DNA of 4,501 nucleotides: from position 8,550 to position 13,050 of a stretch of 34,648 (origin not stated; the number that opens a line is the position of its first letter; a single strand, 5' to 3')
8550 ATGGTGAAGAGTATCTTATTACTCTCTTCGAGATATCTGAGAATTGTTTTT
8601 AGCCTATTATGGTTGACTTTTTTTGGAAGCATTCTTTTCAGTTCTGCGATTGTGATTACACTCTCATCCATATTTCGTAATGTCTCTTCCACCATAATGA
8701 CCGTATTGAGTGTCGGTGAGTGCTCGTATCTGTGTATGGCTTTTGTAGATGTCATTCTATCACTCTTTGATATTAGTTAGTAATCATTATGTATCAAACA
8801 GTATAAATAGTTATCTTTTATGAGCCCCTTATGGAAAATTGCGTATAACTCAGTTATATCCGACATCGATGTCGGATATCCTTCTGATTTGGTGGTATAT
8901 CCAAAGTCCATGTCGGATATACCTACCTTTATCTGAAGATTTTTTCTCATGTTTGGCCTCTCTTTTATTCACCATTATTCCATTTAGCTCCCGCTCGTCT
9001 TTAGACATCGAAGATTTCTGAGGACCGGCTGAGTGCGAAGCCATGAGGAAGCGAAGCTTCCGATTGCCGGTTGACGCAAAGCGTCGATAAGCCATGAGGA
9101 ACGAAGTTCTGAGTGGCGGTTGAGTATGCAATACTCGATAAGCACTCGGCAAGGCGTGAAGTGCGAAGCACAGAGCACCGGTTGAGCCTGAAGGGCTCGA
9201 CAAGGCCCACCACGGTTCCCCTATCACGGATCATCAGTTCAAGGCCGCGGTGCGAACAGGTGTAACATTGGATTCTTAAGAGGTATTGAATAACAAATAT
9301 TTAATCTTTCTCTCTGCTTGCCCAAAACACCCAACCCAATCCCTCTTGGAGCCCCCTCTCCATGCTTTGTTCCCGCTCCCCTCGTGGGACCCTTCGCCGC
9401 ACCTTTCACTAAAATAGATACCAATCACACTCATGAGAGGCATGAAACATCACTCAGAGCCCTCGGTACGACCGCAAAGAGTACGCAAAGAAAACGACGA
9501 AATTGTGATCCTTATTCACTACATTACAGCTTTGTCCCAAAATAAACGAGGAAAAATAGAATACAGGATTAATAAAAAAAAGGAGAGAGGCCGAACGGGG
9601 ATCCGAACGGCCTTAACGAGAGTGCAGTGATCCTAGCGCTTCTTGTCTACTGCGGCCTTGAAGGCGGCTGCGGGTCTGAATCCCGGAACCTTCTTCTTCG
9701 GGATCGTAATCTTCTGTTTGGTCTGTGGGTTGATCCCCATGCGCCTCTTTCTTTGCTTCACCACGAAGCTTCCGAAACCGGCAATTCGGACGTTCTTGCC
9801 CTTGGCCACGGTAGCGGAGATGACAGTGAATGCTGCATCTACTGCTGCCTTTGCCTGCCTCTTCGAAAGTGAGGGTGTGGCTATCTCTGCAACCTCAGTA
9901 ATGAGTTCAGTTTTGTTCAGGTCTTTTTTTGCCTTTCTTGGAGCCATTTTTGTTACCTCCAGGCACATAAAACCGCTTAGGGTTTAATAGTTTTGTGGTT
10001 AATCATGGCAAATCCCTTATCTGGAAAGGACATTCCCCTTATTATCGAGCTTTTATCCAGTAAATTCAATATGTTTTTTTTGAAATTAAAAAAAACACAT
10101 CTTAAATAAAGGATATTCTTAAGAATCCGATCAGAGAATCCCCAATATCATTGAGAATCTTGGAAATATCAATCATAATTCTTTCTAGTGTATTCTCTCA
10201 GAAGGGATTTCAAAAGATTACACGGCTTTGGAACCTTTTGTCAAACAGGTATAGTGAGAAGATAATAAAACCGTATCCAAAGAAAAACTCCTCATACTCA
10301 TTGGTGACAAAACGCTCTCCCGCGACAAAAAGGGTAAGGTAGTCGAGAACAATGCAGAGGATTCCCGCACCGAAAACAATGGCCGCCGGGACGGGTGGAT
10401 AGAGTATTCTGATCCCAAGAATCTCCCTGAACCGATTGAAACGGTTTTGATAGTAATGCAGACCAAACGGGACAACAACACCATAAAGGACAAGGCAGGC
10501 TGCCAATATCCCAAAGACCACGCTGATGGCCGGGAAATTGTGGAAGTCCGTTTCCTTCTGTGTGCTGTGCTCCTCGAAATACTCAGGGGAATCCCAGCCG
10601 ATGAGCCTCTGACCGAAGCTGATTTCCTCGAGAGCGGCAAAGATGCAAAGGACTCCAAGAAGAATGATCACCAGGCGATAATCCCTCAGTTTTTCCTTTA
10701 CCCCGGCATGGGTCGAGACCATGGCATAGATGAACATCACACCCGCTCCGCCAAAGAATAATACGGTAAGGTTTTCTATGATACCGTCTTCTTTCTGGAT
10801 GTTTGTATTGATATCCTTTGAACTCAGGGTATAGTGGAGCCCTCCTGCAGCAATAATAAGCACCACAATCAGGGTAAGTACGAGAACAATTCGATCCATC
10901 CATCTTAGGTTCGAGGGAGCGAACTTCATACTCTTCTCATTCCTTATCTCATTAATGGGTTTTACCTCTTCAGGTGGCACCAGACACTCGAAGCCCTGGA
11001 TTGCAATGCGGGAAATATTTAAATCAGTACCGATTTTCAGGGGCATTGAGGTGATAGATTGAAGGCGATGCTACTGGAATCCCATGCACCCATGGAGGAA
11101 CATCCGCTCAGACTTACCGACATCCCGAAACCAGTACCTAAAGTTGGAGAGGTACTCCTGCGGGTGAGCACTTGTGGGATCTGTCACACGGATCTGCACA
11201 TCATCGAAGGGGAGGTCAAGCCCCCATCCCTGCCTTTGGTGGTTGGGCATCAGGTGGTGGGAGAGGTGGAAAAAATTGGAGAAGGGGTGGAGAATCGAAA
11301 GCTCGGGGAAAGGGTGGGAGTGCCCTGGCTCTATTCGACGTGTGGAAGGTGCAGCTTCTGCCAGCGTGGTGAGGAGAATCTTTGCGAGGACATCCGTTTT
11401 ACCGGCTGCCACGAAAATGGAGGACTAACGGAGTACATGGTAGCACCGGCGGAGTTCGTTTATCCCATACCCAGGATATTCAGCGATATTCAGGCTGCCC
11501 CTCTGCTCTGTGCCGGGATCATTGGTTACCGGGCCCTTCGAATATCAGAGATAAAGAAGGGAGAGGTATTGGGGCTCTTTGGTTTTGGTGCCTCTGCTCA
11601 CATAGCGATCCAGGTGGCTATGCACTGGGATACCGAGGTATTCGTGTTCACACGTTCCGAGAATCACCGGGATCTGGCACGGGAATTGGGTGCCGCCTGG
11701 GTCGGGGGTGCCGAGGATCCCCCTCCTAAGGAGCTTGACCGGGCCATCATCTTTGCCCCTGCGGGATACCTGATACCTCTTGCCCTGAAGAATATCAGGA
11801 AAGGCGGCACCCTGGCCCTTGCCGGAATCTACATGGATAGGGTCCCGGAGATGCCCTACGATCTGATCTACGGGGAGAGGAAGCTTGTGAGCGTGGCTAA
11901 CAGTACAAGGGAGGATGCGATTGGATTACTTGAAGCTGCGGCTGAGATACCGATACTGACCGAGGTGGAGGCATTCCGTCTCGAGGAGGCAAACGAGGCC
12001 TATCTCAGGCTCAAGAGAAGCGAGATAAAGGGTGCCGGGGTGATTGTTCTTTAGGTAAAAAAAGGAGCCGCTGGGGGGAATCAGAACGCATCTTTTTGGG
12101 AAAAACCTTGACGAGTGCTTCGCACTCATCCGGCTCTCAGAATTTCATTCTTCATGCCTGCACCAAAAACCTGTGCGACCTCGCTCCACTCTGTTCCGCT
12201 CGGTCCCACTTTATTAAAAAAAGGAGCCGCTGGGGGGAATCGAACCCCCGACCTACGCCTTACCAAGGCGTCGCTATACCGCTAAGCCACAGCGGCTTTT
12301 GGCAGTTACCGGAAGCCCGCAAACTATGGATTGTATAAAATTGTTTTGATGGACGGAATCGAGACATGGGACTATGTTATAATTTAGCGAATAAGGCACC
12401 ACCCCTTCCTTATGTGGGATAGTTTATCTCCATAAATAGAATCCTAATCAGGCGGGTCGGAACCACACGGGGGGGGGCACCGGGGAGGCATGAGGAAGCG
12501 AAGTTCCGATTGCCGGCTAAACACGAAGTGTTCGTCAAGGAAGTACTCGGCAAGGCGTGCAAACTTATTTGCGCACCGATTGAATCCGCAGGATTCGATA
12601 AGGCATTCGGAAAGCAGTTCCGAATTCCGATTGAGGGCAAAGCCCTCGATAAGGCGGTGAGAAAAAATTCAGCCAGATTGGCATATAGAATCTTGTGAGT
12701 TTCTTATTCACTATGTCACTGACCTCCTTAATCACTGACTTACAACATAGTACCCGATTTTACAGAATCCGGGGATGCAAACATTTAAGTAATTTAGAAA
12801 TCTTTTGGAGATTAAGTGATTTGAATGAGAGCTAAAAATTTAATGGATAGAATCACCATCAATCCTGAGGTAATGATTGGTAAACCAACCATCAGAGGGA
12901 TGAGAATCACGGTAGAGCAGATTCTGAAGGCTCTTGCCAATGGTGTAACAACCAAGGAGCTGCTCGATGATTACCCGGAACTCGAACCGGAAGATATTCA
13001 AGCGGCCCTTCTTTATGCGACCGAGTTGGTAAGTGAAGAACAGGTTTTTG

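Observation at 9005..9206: Family of tandem mini-hairpin arrays with conserved linkers and co-varying stems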

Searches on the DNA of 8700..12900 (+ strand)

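Call 43: search_rna_families(source=window, start=8700, end=12900, threshold=evalue, max_evalue=10)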
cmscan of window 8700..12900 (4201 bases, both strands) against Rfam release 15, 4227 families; matches with E-value up to 10: 7.
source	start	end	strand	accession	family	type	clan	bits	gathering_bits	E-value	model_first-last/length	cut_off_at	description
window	12225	12296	-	RF00005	tRNA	Gene; tRNA;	CL00001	71.8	29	6.5e-15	1-71/71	no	tRNA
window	12226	12296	-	RF01684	mascRNA-menRNA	Gene;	-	26.1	42.5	0.034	1-56/56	no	MALAT1-associated small cytoplasmic RNA/MEN beta RNA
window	12224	12296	+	RF04354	Plastid-ycf2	Cis-reg;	-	24.1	65.7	0.093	1-75/75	no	Plastid-ycf2 5UTR RNA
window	11688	11820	+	RF02802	PyrR204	Gene; snRNA; snoRNA; HACA-box;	-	18.9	71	2.2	1-57/57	no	Pyrobaculum sRNA 204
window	12299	12354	-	RF03151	cyano-S1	Cis-reg; leader;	-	17.6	39.9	9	1-81/81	no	Cyanobacterial ribosomal protein S1 leader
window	10013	10115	-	RF02392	sau-53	Gene; sRNA;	-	16.6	100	6.6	1-192/192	no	Staphylococcus sRNA sau-53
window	12100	12138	-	RF03695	MIR6151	Gene; miRNA;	-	15.9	71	10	1-71/71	no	MIR6151 microRNA precursor family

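Call 53: build_rna_model(alignment_id=A2, structure=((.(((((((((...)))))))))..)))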
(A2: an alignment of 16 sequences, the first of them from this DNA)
Model R1 built from alignment A2 (16 sequences, 28 columns); structure: as given.
model positions 28; base pairs 11; branch points 0; effective number of sequences 16; information 1.311 bits per position. Calibrated on 0.2 Mb of random sequence (short: E-values are rough).
structure used (alignment columns):
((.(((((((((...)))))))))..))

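Call 54: search_with_rna_model(model_id=R1, sources=[window, L120, L160, L182], filters=off, max_evalue=1, make_alignment=true)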
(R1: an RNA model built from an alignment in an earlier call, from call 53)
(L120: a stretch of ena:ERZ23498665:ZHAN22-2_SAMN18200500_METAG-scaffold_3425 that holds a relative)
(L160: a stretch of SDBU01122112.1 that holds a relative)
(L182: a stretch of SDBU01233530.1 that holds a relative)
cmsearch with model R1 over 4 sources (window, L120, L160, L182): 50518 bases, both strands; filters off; matches with E-value up to 1: 28.
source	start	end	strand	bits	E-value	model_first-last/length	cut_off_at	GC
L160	1965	1992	-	44.7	2.2e-12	1-28/28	no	0.61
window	12106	12133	-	44.3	3e-12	1-28/28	no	0.61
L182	430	457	+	44.1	3.4e-12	1-28/28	no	0.5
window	9178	9205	+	43.3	6.6e-12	1-28/28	no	0.64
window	12576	12603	+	42.9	8.8e-12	1-28/28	no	0.5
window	32745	32772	+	42.1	1.7e-11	1-28/28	no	0.5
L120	11448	11475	+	42.1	1.7e-11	1-28/28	no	0.5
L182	558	585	+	42.1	1.7e-11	1-28/28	no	0.68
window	20169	20196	-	42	1.8e-11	1-28/28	no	0.64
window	32805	32832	+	41.9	2.1e-11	1-28/28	no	0.61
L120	11508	11535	+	41.9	2.1e-11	1-28/28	no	0.61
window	12627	12654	+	41.1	3.6e-11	1-28/28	no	0.57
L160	2116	2143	-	40.7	5.1e-11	1-28/28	no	0.54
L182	530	557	+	39.8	1e-10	1-28/28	no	0.57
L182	301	328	+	39.7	1.2e-10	1-28/28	no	0.5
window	9116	9143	+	37.9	4.8e-10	1-28/28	no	0.46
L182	379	406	+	35.1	4.2e-09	1-28/28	no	0.57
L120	11595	11620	+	27.9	1.2e-06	1-28/28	no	0.77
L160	2016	2041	-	23.7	3.2e-05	1-28/28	no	0.62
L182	478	504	+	23.5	3.8e-05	1-28/28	no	0.63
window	9067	9092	+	18.1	0.0026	1-28/28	no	0.58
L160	2067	2092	-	15.9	0.015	1-28/28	no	0.73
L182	109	134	-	12.7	0.19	1-28/28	no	0.65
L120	4547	4567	-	11.7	0.41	1-28/28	no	0.43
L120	11490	11502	+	11.6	0.44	8-20/28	no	0.54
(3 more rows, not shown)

Alignment A3: 28 matches aligned to the model, 36 columns, each read 5' to 3' on its own strand. Consensus structure (alignment columns), stored with it:
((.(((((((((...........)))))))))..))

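Call 55: search_with_rna_model(model_id=R1, sources=[L123, L124, L125, L126, L128, L129], filters=off, max_evalue=1)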
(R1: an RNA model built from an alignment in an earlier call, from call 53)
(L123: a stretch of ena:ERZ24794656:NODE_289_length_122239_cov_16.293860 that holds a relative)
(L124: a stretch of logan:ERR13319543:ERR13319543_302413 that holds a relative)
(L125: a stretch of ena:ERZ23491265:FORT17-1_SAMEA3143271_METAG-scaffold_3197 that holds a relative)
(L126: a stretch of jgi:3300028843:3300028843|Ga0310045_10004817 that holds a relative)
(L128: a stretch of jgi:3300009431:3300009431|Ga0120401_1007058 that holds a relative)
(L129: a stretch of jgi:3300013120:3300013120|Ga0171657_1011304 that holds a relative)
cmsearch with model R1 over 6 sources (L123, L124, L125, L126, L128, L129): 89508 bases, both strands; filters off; matches with E-value up to 1: 2.
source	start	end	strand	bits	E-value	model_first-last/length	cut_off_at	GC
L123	15217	15248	-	17.3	0.0091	1-28/28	no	0.53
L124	7289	7320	-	17.3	0.0091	1-28/28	no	0.53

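Call 58: build_rna_model(alignment_id=A4, structure=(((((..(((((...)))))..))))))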
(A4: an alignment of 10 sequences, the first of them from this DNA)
Model R2 built from alignment A4 (10 sequences, 27 columns); structure: as given.
model positions 27; base pairs 10; branch points 0; effective number of sequences 10; information 1.239 bits per position. Calibrated on 0.2 Mb of random sequence (short: E-values are rough).
structure used (alignment columns):
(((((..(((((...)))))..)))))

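Call 59: search_with_rna_model(model_id=R2, sources=[window, L120, L160, L182], filters=off, max_evalue=1, make_alignment=true)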
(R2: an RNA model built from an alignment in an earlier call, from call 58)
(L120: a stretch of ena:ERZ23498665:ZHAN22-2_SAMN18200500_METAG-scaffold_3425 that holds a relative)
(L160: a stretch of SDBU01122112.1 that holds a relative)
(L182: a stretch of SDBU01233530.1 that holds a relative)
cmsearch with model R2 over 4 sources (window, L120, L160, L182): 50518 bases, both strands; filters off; matches with E-value up to 1: 18.
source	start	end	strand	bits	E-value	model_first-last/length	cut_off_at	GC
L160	1991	2017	-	43.9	1.4e-08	1-27/27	no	0.67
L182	405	431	+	43.9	1.4e-08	1-27/27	no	0.67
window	32780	32806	+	40.8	8.3e-08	1-27/27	no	0.63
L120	11483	11509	+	40.8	8.3e-08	1-27/27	no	0.63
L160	2091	2117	-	40.7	8.5e-08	1-27/27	no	0.74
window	9091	9117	+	39.3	1.9e-07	1-27/27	no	0.56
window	9153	9179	+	38.4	3.2e-07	1-27/27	no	0.63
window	12132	12158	-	38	4.2e-07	1-27/27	no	0.44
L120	11570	11596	+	37.3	6.2e-07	1-27/27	no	0.67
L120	11534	11560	+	37.2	6.4e-07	1-27/27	no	0.63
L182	276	302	+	35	2.3e-06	1-27/27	no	0.63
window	32720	32746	+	33.4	5.7e-06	1-27/27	no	0.56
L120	11423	11449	+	33.4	5.7e-06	1-27/27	no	0.56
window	12487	12514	+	28.3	0.00011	1-27/27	no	0.57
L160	2142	2172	-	28.1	0.00013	1-27/27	no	0.61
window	9040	9068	+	17.8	0.049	1-27/27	no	0.59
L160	2040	2068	-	15.1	0.23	1-27/27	no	0.69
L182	503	531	+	14.8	0.27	1-27/27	no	0.59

Alignment A5: 18 matches aligned to the model, 38 columns, each read 5' to 3' on its own strand. Consensus structure (alignment columns), stored with it:
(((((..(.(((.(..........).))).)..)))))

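Call 60: search_with_rna_model(model_id=R2, sources=[L123, L124, L125, L126, L128, L129], filters=off, max_evalue=1)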
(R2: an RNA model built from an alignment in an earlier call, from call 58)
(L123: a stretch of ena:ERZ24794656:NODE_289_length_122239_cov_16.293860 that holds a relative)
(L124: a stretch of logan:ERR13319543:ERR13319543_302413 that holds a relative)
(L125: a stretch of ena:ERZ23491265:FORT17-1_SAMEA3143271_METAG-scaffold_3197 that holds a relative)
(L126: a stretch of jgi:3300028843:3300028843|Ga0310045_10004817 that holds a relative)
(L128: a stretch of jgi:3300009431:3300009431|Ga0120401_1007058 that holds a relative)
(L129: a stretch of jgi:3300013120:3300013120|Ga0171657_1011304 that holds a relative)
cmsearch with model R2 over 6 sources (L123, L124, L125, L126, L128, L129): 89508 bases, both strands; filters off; matches with E-value up to 1: 0.
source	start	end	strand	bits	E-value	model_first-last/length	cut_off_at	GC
